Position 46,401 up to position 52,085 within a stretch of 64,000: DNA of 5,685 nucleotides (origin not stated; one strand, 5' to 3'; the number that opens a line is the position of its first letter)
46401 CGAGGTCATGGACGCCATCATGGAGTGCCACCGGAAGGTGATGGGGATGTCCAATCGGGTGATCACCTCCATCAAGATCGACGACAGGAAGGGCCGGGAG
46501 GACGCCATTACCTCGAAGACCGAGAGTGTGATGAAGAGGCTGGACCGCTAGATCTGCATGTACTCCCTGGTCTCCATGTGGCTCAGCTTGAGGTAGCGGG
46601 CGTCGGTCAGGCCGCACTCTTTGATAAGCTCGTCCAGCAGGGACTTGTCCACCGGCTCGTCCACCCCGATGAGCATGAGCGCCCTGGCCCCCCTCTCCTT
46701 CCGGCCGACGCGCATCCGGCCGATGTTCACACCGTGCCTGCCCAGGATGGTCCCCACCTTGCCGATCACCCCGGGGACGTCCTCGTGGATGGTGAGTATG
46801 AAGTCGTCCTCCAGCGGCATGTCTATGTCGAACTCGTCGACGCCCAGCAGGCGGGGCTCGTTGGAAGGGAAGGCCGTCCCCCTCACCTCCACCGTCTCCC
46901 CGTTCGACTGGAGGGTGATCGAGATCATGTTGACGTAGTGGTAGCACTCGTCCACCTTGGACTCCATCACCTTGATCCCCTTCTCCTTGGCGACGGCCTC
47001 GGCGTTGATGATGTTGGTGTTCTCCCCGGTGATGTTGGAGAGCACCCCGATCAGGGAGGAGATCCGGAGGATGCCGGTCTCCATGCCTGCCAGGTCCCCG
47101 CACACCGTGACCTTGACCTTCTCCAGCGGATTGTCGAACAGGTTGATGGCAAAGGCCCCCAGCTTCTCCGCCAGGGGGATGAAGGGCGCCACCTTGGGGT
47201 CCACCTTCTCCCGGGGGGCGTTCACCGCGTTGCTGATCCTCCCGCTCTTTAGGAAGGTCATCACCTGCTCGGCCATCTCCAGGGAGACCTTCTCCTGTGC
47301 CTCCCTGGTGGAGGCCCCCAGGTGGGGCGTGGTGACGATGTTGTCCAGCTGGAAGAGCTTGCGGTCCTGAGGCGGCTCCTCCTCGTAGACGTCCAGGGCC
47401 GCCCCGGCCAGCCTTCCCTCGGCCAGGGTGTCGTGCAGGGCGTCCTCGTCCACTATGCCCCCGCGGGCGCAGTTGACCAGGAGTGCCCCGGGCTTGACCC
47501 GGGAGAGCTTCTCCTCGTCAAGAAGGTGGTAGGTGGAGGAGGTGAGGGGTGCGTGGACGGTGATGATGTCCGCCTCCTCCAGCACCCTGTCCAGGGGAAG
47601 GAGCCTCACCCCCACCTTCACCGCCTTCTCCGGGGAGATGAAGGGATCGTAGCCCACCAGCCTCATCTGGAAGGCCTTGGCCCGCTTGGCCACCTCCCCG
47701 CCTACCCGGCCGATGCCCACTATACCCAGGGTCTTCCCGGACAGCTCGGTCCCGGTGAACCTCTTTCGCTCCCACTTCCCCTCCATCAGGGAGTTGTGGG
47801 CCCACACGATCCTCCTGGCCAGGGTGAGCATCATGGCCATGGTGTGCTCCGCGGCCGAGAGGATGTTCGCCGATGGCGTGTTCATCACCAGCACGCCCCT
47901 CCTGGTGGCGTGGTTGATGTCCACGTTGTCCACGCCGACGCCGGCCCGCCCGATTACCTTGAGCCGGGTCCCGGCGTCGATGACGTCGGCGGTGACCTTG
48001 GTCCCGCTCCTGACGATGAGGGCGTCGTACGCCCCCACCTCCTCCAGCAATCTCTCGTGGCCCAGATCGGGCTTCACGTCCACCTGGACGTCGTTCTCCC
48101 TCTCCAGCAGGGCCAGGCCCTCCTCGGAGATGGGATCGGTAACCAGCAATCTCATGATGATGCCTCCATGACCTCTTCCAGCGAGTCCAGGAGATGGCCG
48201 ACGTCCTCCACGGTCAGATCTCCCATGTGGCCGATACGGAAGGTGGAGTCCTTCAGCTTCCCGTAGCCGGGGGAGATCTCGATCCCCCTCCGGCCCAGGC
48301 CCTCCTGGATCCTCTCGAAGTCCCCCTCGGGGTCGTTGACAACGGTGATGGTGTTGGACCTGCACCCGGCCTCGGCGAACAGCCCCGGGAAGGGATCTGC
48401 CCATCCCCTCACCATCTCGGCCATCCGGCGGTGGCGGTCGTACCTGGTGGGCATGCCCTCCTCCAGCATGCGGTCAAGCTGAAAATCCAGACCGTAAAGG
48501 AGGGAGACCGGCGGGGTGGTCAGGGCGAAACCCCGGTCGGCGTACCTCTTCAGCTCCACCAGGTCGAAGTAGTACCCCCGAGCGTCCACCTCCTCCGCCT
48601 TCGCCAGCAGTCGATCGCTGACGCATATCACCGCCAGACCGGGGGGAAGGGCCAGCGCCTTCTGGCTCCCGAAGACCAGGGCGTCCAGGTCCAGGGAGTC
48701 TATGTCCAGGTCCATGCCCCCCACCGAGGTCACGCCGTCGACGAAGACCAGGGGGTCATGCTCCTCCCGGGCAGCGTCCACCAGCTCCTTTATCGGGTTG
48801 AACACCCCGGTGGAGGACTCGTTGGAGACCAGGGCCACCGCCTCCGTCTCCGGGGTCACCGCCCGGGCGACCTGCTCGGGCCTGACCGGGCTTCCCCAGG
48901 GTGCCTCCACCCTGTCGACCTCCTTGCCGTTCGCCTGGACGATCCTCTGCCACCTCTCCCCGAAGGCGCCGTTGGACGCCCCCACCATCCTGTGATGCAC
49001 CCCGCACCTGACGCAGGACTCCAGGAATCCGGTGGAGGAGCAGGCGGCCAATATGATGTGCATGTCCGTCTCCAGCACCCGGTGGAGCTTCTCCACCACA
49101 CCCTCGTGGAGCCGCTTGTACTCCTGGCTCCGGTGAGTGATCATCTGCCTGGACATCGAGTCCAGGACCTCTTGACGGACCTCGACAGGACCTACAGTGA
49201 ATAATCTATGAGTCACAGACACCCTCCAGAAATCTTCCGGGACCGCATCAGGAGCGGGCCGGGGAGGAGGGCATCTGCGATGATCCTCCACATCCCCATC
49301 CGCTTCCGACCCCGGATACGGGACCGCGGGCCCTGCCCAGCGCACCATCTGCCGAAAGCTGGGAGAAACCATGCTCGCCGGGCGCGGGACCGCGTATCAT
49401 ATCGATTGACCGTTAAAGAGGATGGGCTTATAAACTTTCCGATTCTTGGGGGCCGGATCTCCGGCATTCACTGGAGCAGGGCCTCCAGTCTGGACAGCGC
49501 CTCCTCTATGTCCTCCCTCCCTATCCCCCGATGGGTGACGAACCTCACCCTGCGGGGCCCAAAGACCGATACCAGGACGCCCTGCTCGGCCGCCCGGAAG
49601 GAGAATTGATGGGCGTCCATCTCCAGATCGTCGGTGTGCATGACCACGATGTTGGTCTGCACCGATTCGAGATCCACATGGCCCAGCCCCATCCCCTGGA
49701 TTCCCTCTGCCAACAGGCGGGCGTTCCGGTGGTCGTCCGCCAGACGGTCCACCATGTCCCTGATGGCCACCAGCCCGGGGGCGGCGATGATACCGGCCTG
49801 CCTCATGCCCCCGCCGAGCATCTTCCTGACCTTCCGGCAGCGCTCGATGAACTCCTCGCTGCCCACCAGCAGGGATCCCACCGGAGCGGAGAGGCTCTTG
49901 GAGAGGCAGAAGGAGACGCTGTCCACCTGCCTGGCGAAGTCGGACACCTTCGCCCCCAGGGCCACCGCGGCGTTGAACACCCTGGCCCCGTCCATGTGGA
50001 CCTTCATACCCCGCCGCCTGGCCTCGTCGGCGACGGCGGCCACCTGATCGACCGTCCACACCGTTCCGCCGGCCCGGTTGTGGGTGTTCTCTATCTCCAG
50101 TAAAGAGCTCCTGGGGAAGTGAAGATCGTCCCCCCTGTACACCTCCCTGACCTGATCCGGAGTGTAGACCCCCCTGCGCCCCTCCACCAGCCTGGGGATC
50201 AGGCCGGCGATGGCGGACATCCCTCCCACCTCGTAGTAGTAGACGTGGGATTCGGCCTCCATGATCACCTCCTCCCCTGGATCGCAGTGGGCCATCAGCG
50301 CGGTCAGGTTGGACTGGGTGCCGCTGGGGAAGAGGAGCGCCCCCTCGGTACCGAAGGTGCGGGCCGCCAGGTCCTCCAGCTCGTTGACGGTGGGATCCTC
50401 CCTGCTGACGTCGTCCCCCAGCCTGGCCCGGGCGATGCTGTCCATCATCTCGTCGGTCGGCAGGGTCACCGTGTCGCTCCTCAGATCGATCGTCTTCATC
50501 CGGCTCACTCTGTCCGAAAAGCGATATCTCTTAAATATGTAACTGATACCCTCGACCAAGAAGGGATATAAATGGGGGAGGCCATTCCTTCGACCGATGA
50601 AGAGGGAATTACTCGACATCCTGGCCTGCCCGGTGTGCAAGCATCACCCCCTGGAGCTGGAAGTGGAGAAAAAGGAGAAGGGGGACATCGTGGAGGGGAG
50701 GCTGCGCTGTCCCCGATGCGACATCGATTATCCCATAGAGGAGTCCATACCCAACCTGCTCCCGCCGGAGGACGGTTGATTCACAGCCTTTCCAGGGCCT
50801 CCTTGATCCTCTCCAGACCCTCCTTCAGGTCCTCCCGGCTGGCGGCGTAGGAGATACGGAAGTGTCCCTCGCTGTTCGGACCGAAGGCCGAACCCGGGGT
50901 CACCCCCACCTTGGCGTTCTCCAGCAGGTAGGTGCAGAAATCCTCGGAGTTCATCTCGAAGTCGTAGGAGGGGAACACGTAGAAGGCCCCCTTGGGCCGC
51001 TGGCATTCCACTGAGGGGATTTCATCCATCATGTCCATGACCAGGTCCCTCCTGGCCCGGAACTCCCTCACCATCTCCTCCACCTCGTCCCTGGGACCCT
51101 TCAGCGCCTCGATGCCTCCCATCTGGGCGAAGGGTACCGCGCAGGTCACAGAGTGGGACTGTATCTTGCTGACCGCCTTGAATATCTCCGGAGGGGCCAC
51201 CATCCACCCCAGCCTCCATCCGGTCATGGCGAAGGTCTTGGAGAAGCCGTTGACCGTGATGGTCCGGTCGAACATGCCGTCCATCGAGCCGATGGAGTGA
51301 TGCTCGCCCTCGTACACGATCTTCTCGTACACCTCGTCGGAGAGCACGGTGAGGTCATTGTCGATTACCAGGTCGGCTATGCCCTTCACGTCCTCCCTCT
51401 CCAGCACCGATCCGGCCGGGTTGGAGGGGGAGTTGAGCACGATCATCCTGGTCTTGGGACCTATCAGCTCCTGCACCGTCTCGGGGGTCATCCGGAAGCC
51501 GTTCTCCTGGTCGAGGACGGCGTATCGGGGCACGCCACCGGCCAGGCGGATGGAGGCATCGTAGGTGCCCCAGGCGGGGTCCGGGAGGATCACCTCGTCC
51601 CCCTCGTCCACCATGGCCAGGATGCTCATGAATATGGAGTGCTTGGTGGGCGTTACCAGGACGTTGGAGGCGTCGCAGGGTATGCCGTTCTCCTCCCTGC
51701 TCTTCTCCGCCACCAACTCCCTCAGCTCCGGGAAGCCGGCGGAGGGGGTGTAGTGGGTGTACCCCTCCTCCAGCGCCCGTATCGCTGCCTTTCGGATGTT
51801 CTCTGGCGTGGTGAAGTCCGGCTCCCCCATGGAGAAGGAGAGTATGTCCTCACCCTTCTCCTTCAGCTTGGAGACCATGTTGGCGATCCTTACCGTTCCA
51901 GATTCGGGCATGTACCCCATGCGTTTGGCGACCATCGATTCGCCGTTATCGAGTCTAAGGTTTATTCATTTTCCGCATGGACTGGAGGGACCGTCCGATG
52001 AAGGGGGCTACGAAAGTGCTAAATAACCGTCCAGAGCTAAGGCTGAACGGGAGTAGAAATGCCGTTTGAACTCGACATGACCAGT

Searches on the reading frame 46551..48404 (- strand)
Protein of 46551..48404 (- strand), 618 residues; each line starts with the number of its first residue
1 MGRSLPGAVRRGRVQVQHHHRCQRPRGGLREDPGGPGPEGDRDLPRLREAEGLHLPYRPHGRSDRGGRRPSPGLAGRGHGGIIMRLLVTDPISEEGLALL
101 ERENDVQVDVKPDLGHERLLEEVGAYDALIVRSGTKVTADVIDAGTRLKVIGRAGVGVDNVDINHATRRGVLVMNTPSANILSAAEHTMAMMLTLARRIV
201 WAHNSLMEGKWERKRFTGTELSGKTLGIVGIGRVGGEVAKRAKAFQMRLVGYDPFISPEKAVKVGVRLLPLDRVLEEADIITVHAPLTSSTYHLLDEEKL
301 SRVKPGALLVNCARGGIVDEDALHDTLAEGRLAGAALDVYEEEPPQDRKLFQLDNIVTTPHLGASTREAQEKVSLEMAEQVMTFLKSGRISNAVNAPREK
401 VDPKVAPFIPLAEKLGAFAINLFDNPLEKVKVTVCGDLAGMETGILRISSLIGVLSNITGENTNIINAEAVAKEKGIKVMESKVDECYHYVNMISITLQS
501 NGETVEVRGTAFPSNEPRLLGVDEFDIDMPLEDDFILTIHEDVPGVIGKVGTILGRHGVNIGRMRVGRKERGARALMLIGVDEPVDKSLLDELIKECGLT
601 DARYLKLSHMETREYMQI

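Call 66: search_protein_families(library=pfam, proteins=[window:46551-48404:-], max_evalue=0.00001)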
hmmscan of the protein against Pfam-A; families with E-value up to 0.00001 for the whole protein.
window:46551-48404:- (618 aa): 4 families
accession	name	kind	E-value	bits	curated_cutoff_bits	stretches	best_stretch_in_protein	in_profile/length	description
PF02826.25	2-Hacid_dh_C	-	1.1e-63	214.3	25.1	1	189-363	1-178/178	D-isomer specific 2-hydroxyacid dehydrogenase, NAD binding domain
PF00389.36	2-Hacid_dh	-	9.2e-38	129.4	24.6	1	87-395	2-134/134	D-isomer specific 2-hydroxyacid dehydrogenase, catalytic domain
PF19304.4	PGDH_inter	-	2e-26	92.8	27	1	405-522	2-118/119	D-3-phosphoglycerate dehydrogenase intervening domain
PF01842.31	ACT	-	6.4e-12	45.5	27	1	537-597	4-65/66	ACT domain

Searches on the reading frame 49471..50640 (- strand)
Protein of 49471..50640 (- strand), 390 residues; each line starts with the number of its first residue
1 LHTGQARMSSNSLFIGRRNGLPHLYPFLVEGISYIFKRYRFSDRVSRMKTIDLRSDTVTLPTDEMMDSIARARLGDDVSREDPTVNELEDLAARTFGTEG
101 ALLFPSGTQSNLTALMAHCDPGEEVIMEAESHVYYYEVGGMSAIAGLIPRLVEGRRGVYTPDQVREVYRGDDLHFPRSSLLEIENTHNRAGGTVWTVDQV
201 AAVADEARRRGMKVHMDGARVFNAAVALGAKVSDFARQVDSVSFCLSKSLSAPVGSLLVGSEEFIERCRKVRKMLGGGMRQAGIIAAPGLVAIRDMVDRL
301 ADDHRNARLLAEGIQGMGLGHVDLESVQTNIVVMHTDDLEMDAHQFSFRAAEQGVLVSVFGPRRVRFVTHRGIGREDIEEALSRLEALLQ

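Call 66: search_protein_families(library=pfam, proteins=[window:49471-50640:-], max_evalue=0.00001)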
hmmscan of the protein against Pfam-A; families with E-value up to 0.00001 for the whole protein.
window:49471-50640:- (390 aa): 2 families
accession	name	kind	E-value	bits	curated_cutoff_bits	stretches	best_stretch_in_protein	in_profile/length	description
PF01212.27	Beta_elim_lyase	-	1.7e-96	323.4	27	1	52-335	1-286/288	Beta-eliminating lyase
PF00155.27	Aminotran_1_2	-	1.1e-08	35.2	19.7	1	84-385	41-361/361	Aminotransferase class I and II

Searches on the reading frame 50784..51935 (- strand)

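Call 66: search_protein_families(library=pfam, proteins=[window:50784-51935:-], max_evalue=0.00001)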
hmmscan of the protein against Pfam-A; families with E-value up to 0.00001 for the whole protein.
window:50784-51935:- (384 aa): 1 family
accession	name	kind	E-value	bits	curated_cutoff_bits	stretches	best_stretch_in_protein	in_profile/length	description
PF00155.27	Aminotran_1_2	-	4e-66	224.1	19.7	1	30-377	2-361/361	Aminotransferase class I and II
